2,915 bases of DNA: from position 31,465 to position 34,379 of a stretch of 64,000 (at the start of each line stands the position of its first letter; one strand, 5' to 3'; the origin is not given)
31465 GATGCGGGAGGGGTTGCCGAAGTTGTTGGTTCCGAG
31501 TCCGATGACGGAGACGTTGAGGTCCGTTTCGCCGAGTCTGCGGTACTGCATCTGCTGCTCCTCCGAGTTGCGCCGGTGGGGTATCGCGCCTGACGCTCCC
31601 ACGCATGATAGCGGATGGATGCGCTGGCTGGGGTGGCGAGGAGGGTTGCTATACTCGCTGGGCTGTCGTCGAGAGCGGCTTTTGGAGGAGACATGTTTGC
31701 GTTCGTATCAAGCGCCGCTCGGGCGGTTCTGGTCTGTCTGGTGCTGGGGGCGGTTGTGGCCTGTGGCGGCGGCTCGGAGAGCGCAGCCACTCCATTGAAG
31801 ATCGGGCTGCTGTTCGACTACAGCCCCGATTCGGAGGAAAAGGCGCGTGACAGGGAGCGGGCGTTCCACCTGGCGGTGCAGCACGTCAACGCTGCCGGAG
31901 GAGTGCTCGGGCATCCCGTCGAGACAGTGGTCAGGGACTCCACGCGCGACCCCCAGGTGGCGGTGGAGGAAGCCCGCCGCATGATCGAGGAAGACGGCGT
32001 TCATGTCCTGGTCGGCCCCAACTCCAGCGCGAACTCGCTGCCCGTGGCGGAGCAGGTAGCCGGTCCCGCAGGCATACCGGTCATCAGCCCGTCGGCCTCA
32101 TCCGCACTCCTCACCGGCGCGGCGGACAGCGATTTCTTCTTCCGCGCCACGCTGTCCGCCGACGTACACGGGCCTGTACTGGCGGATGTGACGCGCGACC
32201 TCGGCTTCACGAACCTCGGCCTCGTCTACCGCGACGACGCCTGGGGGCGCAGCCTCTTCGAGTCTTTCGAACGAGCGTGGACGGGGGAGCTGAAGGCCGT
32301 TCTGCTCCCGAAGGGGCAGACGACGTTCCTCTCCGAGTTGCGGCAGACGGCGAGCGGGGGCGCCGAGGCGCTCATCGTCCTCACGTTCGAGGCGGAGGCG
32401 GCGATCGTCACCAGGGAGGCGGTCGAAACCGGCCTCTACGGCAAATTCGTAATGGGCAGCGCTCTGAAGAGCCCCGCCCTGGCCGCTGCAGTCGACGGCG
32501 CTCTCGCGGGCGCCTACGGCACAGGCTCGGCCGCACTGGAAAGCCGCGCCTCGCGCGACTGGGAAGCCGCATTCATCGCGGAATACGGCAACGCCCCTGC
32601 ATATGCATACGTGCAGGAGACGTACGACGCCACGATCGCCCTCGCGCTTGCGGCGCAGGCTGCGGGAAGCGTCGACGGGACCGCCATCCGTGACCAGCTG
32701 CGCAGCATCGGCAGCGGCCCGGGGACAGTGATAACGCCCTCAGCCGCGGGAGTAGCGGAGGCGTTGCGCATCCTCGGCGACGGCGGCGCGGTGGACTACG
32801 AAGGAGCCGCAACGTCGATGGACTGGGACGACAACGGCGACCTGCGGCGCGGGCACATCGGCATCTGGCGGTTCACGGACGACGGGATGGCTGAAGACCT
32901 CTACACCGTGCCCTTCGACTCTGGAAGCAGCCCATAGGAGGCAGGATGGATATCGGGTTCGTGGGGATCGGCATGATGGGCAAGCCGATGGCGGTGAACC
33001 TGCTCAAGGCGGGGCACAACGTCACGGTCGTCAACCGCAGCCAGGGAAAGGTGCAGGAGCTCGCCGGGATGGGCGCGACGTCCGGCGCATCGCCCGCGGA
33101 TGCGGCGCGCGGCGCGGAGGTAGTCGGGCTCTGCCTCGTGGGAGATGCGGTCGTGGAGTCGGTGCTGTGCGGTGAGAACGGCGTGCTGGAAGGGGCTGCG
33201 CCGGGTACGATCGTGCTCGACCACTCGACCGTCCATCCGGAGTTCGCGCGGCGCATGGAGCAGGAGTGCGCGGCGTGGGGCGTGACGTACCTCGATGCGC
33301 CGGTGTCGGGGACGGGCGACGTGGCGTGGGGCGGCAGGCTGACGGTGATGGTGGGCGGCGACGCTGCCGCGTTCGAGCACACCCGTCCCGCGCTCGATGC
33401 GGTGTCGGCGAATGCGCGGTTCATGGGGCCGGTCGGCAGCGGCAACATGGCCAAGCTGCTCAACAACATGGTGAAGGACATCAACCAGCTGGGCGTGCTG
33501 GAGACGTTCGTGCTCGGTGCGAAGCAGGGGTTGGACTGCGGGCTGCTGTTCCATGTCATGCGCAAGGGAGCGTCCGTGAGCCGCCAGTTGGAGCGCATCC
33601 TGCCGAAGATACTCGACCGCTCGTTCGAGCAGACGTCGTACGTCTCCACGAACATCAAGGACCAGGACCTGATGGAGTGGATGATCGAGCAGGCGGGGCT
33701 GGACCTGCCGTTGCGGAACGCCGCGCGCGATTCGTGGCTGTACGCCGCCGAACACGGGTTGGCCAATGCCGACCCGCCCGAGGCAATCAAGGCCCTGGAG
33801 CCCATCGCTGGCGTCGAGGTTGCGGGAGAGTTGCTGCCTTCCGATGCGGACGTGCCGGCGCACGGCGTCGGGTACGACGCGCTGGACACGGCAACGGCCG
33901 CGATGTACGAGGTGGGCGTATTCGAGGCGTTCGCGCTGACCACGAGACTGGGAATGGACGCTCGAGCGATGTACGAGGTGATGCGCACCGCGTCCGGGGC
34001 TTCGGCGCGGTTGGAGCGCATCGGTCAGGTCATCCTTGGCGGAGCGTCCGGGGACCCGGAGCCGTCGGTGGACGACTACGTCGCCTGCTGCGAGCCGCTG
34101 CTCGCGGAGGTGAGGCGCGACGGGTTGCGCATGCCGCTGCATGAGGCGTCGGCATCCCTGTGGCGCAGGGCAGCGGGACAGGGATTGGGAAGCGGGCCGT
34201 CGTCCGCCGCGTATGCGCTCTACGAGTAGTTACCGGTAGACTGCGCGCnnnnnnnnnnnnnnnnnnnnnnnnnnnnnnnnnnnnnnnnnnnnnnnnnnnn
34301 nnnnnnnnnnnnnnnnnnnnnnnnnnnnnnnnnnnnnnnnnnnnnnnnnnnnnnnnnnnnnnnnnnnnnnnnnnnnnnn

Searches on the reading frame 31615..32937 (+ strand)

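Call 20: search_protein_families(library=pfam, proteins=[window:31615-32937:+], max_evalue=0.01)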
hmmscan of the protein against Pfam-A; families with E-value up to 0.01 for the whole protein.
window:31615-32937:+ (440 aa): 3 families
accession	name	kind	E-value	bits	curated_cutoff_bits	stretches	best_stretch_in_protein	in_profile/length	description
PF13458.12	Peripla_BP_6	-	1.5e-49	169.9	31.7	1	60-366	1-312/343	Periplasmic binding protein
PF01094.35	ANF_receptor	-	6.1e-26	91.7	25.4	1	80-422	2-352/353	Receptor family ligand binding region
PF13433.12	Peripla_BP_5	-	7.9e-12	45.4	27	1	61-140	1-80/363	Periplasmic binding protein domain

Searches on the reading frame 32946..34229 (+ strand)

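Call 20: search_protein_families(library=pfam, proteins=[window:32946-34229:+], max_evalue=0.01)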
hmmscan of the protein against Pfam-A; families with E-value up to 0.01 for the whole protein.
window:32946-34229:+ (427 aa): 10 families
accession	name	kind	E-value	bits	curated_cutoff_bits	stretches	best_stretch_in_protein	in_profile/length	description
PF03446.21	NAD_binding_2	-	2.1e-46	158.3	21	1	2-158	1-157/161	NAD binding domain of 6-phosphogluconate dehydrogenase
PF14833.11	NAD_binding_11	-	4.9e-30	104.7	30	2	164-283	1-121/122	NAD-binding of NADP-dependent 3-hydroxyisobutyrate dehydrogenase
PF03807.23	F420_oxidored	-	1.2e-08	35.9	21.6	1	3-65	2-68/94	NADP oxidoreductase coenzyme F420-dependent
PF01488.26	Shikimate_DH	-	8.1e-05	23.1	24.3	1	3-41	15-54/138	Shikimate / quinate 5-dehydrogenase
PF02558.23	ApbA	-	0.00028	21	22.2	1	3-43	1-40/150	Ketopantoate reductase PanE/ApbA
PF07991.19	KARI_N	-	0.0007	19.7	20.6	1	3-73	7-76/165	Acetohydroxy acid isomeroreductase, NADPH-binding domain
PF03721.20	UDPG_MGDP_dh_N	-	0.00091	19.3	27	1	1-40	1-40/187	UDP-glucose/GDP-mannose dehydrogenase family, NAD binding domain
PF02737.24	3HCDH_N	-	0.0021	18.4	22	1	3-40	2-39/180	3-hydroxyacyl-CoA dehydrogenase, NAD binding domain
PF21761.2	RedAm-like_C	-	0.0027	18.4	27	0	323-420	21-119/127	NADPH-dependent reductive aminase-like, C-terminal domain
PF03435.24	Sacchrp_dh_NADP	-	0.0032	18.2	25.1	0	4-71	2-74/129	Saccharopine dehydrogenase NADP binding domain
